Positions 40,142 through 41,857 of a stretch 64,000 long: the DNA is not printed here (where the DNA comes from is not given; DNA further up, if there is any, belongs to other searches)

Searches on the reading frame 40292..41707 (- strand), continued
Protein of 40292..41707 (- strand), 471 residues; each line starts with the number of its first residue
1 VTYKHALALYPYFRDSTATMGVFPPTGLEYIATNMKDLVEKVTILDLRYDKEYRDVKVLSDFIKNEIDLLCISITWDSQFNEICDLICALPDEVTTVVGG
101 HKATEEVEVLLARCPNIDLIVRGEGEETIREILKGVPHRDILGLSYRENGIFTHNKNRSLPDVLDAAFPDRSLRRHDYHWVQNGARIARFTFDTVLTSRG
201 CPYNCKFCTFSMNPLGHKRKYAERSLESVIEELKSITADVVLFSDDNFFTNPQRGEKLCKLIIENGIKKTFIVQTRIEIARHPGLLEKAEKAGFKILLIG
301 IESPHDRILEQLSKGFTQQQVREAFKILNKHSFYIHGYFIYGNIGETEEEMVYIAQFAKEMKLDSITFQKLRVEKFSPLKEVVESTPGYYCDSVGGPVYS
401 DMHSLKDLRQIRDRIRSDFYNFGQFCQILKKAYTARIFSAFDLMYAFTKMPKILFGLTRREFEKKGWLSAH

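Call 18: search_solved_structures(query=window:40292-41707:-, max_evalue=0.001)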
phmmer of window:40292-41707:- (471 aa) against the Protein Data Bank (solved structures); distinct sequences matched with E-value up to 0.001: 2.
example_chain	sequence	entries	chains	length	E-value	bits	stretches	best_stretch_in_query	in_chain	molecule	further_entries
9ccb_A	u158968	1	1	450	1.8e-10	43.1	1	97-365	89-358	Radical SAM core domain-containing protein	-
7kdx_A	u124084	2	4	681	3.6e-08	35.5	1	67-254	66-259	Methyltransferase TokK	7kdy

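Call 26: find_encoding_contigs(protein=P0002, flank=3000, max_places=3)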
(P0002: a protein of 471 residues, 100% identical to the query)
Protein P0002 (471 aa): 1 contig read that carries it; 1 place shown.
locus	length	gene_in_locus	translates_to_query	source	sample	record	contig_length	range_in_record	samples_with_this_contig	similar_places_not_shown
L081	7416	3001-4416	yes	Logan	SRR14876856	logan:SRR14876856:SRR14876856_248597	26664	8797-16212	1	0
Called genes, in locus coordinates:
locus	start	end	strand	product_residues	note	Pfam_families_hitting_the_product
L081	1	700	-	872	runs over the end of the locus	PF00989:PAS, PF08448:PAS_4, PF13426:PAS_9, PF00989:PAS, PF08448:PAS_4, PF00989:PAS, PF13426:PAS_9, PF02518:HATPase_c, +7 more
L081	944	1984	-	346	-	PF00586:AIRS, PF02769:AIRS_C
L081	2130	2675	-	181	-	PF12099:DUF3575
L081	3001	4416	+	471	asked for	PF02310:B12-binding, PF04055:Radical_SAM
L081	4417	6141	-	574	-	PF00749:tRNA-synt_1c, PF03950:tRNA-synt_1c_C, PF20974:tRNA-synt_1c_C2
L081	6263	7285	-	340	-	PF04055:Radical_SAM (weak)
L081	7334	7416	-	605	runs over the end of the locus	-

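Call 34: predict_structure(alignment_id=A2)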
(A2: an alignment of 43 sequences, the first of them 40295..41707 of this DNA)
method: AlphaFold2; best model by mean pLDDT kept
length: 471 residues; sequences in the alignment: 43
mean_pLDDT: 72.3   pTM: 0.69
mean pLDDT of the five models: 72.3, 72.0, 70.0, 67.0, 66.6
residues with pLDDT >= 90: 70; 70-90: 246; 50-70: 85; < 50: 70
segments of 3 or more residues with pLDDT < 50: 17-26, 160-187, 192-222
pLDDT, mean of each block of 10 residues (from residue 1): 85 59 47 75 82 90 93 72 88 81 66 87 69 89 85 76 33 28 42 37 33 35 67 74 68 86 93 82 93 89 68 68 91 85 61 84 82 61 78 72 79 83 85 80 74 75 71 50
secondary structure, 60 per line:
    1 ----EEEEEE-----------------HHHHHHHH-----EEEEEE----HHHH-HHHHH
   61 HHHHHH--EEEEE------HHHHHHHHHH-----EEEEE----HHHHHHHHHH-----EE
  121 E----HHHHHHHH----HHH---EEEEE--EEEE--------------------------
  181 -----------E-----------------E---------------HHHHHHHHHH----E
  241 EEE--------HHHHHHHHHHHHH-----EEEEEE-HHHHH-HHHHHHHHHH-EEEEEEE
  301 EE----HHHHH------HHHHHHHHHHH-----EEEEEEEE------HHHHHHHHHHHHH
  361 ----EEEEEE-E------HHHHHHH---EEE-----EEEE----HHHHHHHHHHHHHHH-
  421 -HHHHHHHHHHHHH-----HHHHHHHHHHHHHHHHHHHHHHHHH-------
elements in order: E5-10 H28-35 E41-46 H51-54 H56-66 E69-73 H80-89 E95-99 H104-113 E119-121 H126-133 E144-148 E151-154 H226-235 E240-243 H252-264 E270-275 H277-281 H283-292 E294-302 H307-311 H318-328 E334-341 H348-360 E365-370 H379-385 E389-391 E397-400 H405-419 H422-434 H440-464

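Call 36: search_protein_families(library=pfam, proteins=[L043:1870-3858:+, L003:7445-9103:+, L003:5526-5816:+, L043:8627-9895:+, L001:50-964:+], max_evalue=0.001)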
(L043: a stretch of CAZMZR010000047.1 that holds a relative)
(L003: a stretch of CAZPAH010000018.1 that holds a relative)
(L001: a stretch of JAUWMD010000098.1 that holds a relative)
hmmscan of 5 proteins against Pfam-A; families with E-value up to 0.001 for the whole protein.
L043:1870-3858:+ (662 aa): 2 families
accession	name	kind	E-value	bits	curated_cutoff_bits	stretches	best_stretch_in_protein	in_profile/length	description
PF04055.27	Radical_SAM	-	1.2e-08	35.7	29.5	1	190-337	5-157/166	Radical SAM superfamily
PF02310.24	B12-binding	-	1.7e-07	31.5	32.1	1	81-152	42-118/121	B12 binding domain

L003:7445-9103:+ (552 aa): 2 families
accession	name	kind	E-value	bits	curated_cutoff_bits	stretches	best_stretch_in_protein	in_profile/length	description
PF04055.27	Radical_SAM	-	2.6e-13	50.9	29.5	1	224-373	2-152/166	Radical SAM superfamily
PF02310.24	B12-binding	-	3.7e-09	36.9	32.1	1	51-166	13-120/121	B12 binding domain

L003:5526-5816:+ (96 aa): 1 family
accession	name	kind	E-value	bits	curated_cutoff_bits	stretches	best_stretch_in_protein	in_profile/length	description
PF00076.28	RRM_1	-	4.1e-21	75.1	20.7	1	3-73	1-70/70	RNA recognition motif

L043:8627-9895:+ (422 aa): 3 families
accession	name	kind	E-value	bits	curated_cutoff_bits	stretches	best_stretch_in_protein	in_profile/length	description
PF00270.35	DEAD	-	7.6e-52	175.8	26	1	25-194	1-166/167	DEAD/DEAH box helicase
PF00271.37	Helicase_C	-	2.6e-29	102.1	23.5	1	229-337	1-109/110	Helicase conserved C-terminal domain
PF04851.21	ResIII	-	2.6e-07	31.1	22.5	1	28-188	8-162/164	Type III restriction enzyme, res subunit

L001:50-964:+ (304 aa): 2 families
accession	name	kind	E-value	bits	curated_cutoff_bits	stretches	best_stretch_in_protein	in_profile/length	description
PF21018.2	BipA_C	-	8.6e-44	148.2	23.8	1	176-284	1-109/110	TypA/BipA C-terminal domain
PF00679.30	EFG_C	-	9.2e-21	74.1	27.9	1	89-171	3-85/89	Elongation factor G C-terminus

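Call 38: fold_search(model_id=the predicted structure, library=pdb)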
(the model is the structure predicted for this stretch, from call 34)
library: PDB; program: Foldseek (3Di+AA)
matches with E <= 10: 1660; with E <= 0.001: 77
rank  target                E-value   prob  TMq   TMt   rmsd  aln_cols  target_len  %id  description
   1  9ccb                  8.0e-17  1.00  0.36  0.40  18.5       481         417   18  X-ray crystal structure of methyl-coenzyme M reductase glutamine methylase (MgmA) from Methanothermobacter marburgensis  (released 2025-01-01)
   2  6wtf_A                7.4e-14  1.00  0.34  0.30  19.0       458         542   17  Structure of radical S-adenosylmethionine methyltransferase, TsrM, from Kitasatospora setae with tryptophan substrate  (released 2020-12-23)
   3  6wte_B                1.3e-13  1.00  0.34  0.31  19.0       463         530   17  Structure of radical S-adenosylmethionine methyltransferase, TsrM, from Kitasatospora setae with cobalamin and [4Fe-4S (released 2020-12-23)
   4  6wtf_B                1.7e-13  1.00  0.33  0.29  18.2       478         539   16  Structure of radical S-adenosylmethionine methyltransferase, TsrM, from Kitasatospora setae with tryptophan substrate  (released 2020-12-23)
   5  6fd2_A                1.9e-13  1.00  0.41  0.42  17.7       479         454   15  Radical SAM 1,2-diol dehydratase AprD4 in complex with its substrate paromamine (released 2018-01-17)
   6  6fd2_B                3.2e-13  1.00  0.41  0.42  17.7       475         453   16  Radical SAM 1,2-diol dehydratase AprD4 in complex with its substrate paromamine (released 2018-01-17)
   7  6wte_A                3.2e-13  1.00  0.33  0.28  20.9       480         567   15  Structure of radical S-adenosylmethionine methyltransferase, TsrM, from Kitasatospora setae with cobalamin and [4Fe-4S (released 2020-12-23)
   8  5ul4                  4.3e-13  1.00  0.32  0.22  20.9       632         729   14  Structure of Cobalamin-dependent S-adenosylmethionine radical enzyme OxsB with aqua-cobalamin and S-adenosylmethionine b (released 2017-04-19)
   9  9n1b                  9.8e-13  1.00  0.35  0.28  18.8       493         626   15  Crystal structure of CysS from Corallococcus sp. CA054B with 5'-deoxyadenosine, methionine, and pantetheinylated 3-metho (released 2026-01-28)
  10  9n1d                  2.0e-12  1.00  0.30  0.24  18.4       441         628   15  Crystal structure of CysS from Corallococcus sp. CA054B with 5'-deoxyadenosine and methionine bound (released 2026-01-28)
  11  5ul2                  2.7e-12  1.00  0.27  0.18  18.4       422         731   17  Structure of Apo, SeMet-labeled Cobalamin-dependent S-adenosylmethionine radical enzyme OxsB (released 2017-04-19)
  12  9n1c                  3.6e-12  1.00  0.35  0.28  18.7       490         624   16  Crystal structure of CysS from Corallococcus sp. CA054B with 5'-deoxyadenosine, methionine, and pantetheinylated 3-ethox (released 2026-01-28)
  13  7kdx_A                4.3e-12  1.00  0.31  0.24  18.2       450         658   16  Crystal structure of Streptomyces tokunonesis TokK with hydroxycobalamin, 5'-deoxyadenosine, and methionine (released 2022-01-12)
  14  5ul3                  4.5e-12  1.00  0.29  0.20  19.3       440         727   17  Structure of Cobalamin-dependent S-adenosylmethionine radical enzyme OxsB with aqua-cobalamin bound (released 2017-04-19)
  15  7kdx_B                8.6e-12  1.00  0.32  0.24  18.3       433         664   15  Crystal structure of Streptomyces tokunonesis TokK with hydroxycobalamin, 5'-deoxyadenosine, and methionine (released 2022-01-12)
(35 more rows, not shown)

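Call 50: search_protein_families(library=ncbifam, proteins=[L003:7445-9103:+, L004:7489-9099:+, L043:1870-3858:+, L014:6228-7721:+], max_evalue=0.00001)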
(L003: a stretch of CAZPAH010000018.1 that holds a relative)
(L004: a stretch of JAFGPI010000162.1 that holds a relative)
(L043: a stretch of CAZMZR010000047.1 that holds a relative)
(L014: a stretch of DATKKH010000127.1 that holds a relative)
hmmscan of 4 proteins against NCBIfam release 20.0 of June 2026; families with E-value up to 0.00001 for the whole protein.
L003:7445-9103:+ (552 aa): 17 families
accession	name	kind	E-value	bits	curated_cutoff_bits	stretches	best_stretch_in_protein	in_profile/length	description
TIGR03471.1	HpnJ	equivalog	1.5e-28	100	577.6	1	125-424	95-391/472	hopanoid biosynthesis associated radical SAM protein HpnJ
TIGR02026.1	BchE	equivalog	1.7e-26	93.1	481.35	1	102-478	65-439/497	magnesium-protoporphyrin IX monomethyl ester anaerobic oxidative cyclase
TIGR04014.1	B12_SAM_MJ_0865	equivalog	2.6e-26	92.4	360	1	106-420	46-358/434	methyl-coenzyme M reductase glutamine C-methyltransferase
TIGR03975.1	rSAM_ocin_1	subfamily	1.2e-20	73.6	281.85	1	127-373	156-413/606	RiPP maturation radical SAM C-methyltransferase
TIGR04479.1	bcpD_PhpK_rSAM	subfamily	4.5e-20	71.5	600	1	101-373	111-392/504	PhpK family radical SAM P-methyltransferase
TIGR04013.1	B12_SAM_MJ_1487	hypoth_equivalog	1.4e-19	70.2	251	1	101-417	43-354/382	TIGR04013 family B12-binding domain/radical SAM domain-containing protein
TIGR04072.2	rSAM_ladder_B12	equivalog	1.8e-19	69.7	360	1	113-373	82-332/443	lipid biosynthesis B12-binding/radical SAM protein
NF050148.1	rSAM_ApyD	equivalog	6.8e-17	61.1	750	1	125-376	100-352/645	RiPP biosynthesis radical SAM protein ApyD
TIGR04367.1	HpnR_B12_rSAM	equivalog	2.5e-16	59.3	650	1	37-361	7-324/490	hopanoid C-3 methylase HpnR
NF033712.0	B12_rSAM_KedN5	subfamily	1.4e-14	53.3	700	1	119-286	83-264/624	KedN5 family methylcobalamin-dependent radical SAM C-methyltransferase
NF038361.1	rSAM_Sden_1168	equivalog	1.8e-13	49.9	575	1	110-418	150-471/560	Sden_1168 family B12-binding radical SAM P-methyltransferase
NF040542.1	rSAM_RCCLKC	equivalog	5.2e-12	45.6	450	1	106-402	58-354/423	arsinothricin biosynthesis radical SAM protein ArsL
TIGR04295.1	B12_rSAM_oligo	hypoth_equivalog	5.9e-11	41.7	400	1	120-345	93-316/422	TIGR04295 family B12-binding domain-containing radical SAM protein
NF040546.1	rSAM_CUAEP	equivalog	4.3e-10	38.9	500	1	142-369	90-320/468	CUAEP/CCAEP-tail radical SAM (seleno)protein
NF033070.1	rSAM_AprD4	equivalog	4.3e-09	35.8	500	1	229-385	209-359/456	AprD4 family radical SAM diol-dehydratase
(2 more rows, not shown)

L004:7489-9099:+ (536 aa): 15 families
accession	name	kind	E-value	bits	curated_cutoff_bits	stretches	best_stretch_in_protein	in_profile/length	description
TIGR03471.1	HpnJ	equivalog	3.2e-30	105.4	577.6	1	112-412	97-393/472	hopanoid biosynthesis associated radical SAM protein HpnJ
TIGR04014.1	B12_SAM_MJ_0865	equivalog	5.2e-28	98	360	1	92-408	47-361/434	methyl-coenzyme M reductase glutamine C-methyltransferase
TIGR02026.1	BchE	equivalog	9.4e-28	97.3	481.35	1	86-458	64-434/497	magnesium-protoporphyrin IX monomethyl ester anaerobic oxidative cyclase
TIGR04072.2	rSAM_ladder_B12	equivalog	5.8e-20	71.3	360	1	84-358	67-332/443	lipid biosynthesis B12-binding/radical SAM protein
TIGR04013.1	B12_SAM_MJ_1487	hypoth_equivalog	8.6e-20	70.9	251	1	88-404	45-356/382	TIGR04013 family B12-binding domain/radical SAM domain-containing protein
TIGR03975.1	rSAM_ocin_1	subfamily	2.9e-17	62.4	281.85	1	112-358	156-413/606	RiPP maturation radical SAM C-methyltransferase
TIGR04367.1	HpnR_B12_rSAM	equivalog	4.4e-17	61.8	650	1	22-350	7-328/490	hopanoid C-3 methylase HpnR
NF050148.1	rSAM_ApyD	equivalog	1.3e-16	60.1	750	1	110-408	100-396/645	RiPP biosynthesis radical SAM protein ApyD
TIGR04479.1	bcpD_PhpK_rSAM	subfamily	2.4e-16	59.2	600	1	99-358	124-392/504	PhpK family radical SAM P-methyltransferase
NF038361.1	rSAM_Sden_1168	equivalog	9e-15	54.2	575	1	87-404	142-472/560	Sden_1168 family B12-binding radical SAM P-methyltransferase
NF033712.0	B12_rSAM_KedN5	subfamily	1.3e-12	46.7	700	1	105-271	84-264/624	KedN5 family methylcobalamin-dependent radical SAM C-methyltransferase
TIGR04295.1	B12_rSAM_oligo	hypoth_equivalog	2.3e-11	43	400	1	105-330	93-316/422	TIGR04295 family B12-binding domain-containing radical SAM protein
NF040542.1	rSAM_RCCLKC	equivalog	1.7e-08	34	450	1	93-386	60-353/423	arsinothricin biosynthesis radical SAM protein ArsL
NF033070.1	rSAM_AprD4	equivalog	4.1e-08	32.5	500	1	213-402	208-387/456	AprD4 family radical SAM diol-dehydratase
NF040546.1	rSAM_CUAEP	equivalog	6e-07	28.5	500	1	132-353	95-319/468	CUAEP/CCAEP-tail radical SAM (seleno)protein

L043:1870-3858:+ (662 aa): 3 families
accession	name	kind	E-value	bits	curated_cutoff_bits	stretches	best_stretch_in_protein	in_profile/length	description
TIGR02026.1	BchE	equivalog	3.4e-12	46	481.35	1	189-375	200-391/497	magnesium-protoporphyrin IX monomethyl ester anaerobic oxidative cyclase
TIGR03471.1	HpnJ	equivalog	5.1e-12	45.4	577.6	1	186-424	200-436/472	hopanoid biosynthesis associated radical SAM protein HpnJ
NF050148.1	rSAM_ApyD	equivalog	3.7e-11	42.2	750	1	186-372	202-394/645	RiPP biosynthesis radical SAM protein ApyD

L014:6228-7721:+ (497 aa): 16 families
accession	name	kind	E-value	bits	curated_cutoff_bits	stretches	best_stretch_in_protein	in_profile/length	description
TIGR02026.1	BchE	equivalog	8e-47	160.2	481.35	1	55-419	61-430/497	magnesium-protoporphyrin IX monomethyl ester anaerobic oxidative cyclase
TIGR03471.1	HpnJ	equivalog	1.6e-39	136.1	577.6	1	59-381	70-395/472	hopanoid biosynthesis associated radical SAM protein HpnJ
NF050148.1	rSAM_ApyD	equivalog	1.5e-29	102.9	750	1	85-379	101-397/645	RiPP biosynthesis radical SAM protein ApyD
TIGR04072.2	rSAM_ladder_B12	equivalog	1.9e-25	89.4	360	1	74-348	87-346/443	lipid biosynthesis B12-binding/radical SAM protein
TIGR04013.1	B12_SAM_MJ_1487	hypoth_equivalog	4.9e-25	88.2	251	1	55-371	41-355/382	TIGR04013 family B12-binding domain/radical SAM domain-containing protein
TIGR04367.1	HpnR_B12_rSAM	equivalog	2.5e-21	75.8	650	1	57-393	60-391/490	hopanoid C-3 methylase HpnR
NF038361.1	rSAM_Sden_1168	equivalog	5.3e-21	74.8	575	1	78-373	161-473/560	Sden_1168 family B12-binding radical SAM P-methyltransferase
TIGR04014.1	B12_SAM_MJ_0865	equivalog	9.2e-17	60.9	360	1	32-375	20-360/434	methyl-coenzyme M reductase glutamine C-methyltransferase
TIGR03975.1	rSAM_ocin_1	subfamily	2.3e-16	59.5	281.85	1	73-326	144-405/606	RiPP maturation radical SAM C-methyltransferase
TIGR04479.1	bcpD_PhpK_rSAM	subfamily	4e-16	58.5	600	1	66-345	116-403/504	PhpK family radical SAM P-methyltransferase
TIGR04385.1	B12_rSAM_cofa1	equivalog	5.6e-16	58.8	450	1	80-344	92-357/438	B12 lower ligand biosynthesis radical SAM protein BzaD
TIGR04190.1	B12_SAM_Ta0216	equivalog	1.5e-10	40.3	500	1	77-343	99-386/554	TIGR04190 family B12-binding domain/radical SAM domain protein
NF033712.0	B12_rSAM_KedN5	subfamily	2.6e-10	39.2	700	1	69-240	73-253/624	KedN5 family methylcobalamin-dependent radical SAM C-methyltransferase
TIGR04295.1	B12_rSAM_oligo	hypoth_equivalog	4.5e-10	38.8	400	1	87-304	101-314/422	TIGR04295 family B12-binding domain-containing radical SAM protein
NF040546.1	rSAM_CUAEP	equivalog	6.7e-08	31.6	500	1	24-387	14-382/468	CUAEP/CCAEP-tail radical SAM (seleno)protein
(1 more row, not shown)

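Call 55: search_dna_similar(query=window:40295-41707:-, collection=plasmids, mode=protein, max_rows=8, max_evalue=1e-20)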
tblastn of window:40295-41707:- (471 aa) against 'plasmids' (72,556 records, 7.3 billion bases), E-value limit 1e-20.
Records with a match: 6; places in all: 6; records where one place covers at least 80% of the query: 0.
Best place of each record, by identity: <60% 6.
By first word of the organism name: Azospirillum 2; Paraburkholderia 2; Clostridium 1; Caballeronia 1.
By predicted mobility (MOB-suite, as given by PLSDB): non-mobilizable 5; mobilizable 1.
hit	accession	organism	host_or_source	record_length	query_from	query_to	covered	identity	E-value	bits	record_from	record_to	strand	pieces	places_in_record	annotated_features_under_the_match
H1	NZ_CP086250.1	Clostridium estertheticum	single colony,beef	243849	12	359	74%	28.6%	2e-24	114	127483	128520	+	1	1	radical SAM protein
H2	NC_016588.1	Azospirillum lipoferum 4B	-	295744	90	379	62%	27.9%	1e-22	109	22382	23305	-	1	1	radical SAM protein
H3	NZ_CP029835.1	Azospirillum ramasamyi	single cell,Cow dung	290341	91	379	61%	27.7%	1e-22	108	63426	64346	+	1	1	radical SAM protein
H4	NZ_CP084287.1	Caballeronia zhejiangensis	Anasa tristis,Cell culture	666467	100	366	57%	29.5%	4e-23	110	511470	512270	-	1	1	hpnJ: hopanoid biosynthesis associated radical SAM protein HpnJ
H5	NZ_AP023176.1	Paraburkholderia largidicola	Physopelta gutta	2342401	100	366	57%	29.3%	8e-24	112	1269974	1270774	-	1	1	none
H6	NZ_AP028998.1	Paraburkholderia sp. 22B1P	-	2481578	100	366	57%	29.3%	8e-24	112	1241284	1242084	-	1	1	none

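Call 56: search_dna_similar(query=window:40295-41707:-, collection=phages, mode=protein, max_rows=8, max_evalue=1e-20)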
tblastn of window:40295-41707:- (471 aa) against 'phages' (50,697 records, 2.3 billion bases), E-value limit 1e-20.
No match.

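Call 58: find_encoding_contigs(protein=P0064, flank=5000, max_places=2)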
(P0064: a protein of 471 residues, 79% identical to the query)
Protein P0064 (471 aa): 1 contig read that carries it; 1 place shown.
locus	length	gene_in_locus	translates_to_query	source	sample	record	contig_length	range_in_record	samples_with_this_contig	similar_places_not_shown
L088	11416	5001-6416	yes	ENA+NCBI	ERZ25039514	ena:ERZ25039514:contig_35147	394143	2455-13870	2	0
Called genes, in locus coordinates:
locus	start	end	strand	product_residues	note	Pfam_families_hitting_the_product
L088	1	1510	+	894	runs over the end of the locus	-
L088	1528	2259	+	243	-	PF10677:DUF2490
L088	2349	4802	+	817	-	PF00924:MS_channel_2nd, PF21082:MS_channel_3rd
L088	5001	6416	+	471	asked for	PF02310:B12-binding, PF04055:Radical_SAM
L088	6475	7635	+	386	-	-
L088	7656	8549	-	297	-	PF00892:EamA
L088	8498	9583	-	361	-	-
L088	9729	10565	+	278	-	PF04338:DUF481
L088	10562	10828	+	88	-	-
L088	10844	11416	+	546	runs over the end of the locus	PF00005:ABC_tran, PF02463:SMC_N (faint), PF05729:NACHT (faint), PF13304:AAA_21 (faint), PF13401:AAA_22 (faint), PF13476:AAA_23 (faint), PF12848:ABC_tran_Xtn, PF00005:ABC_tran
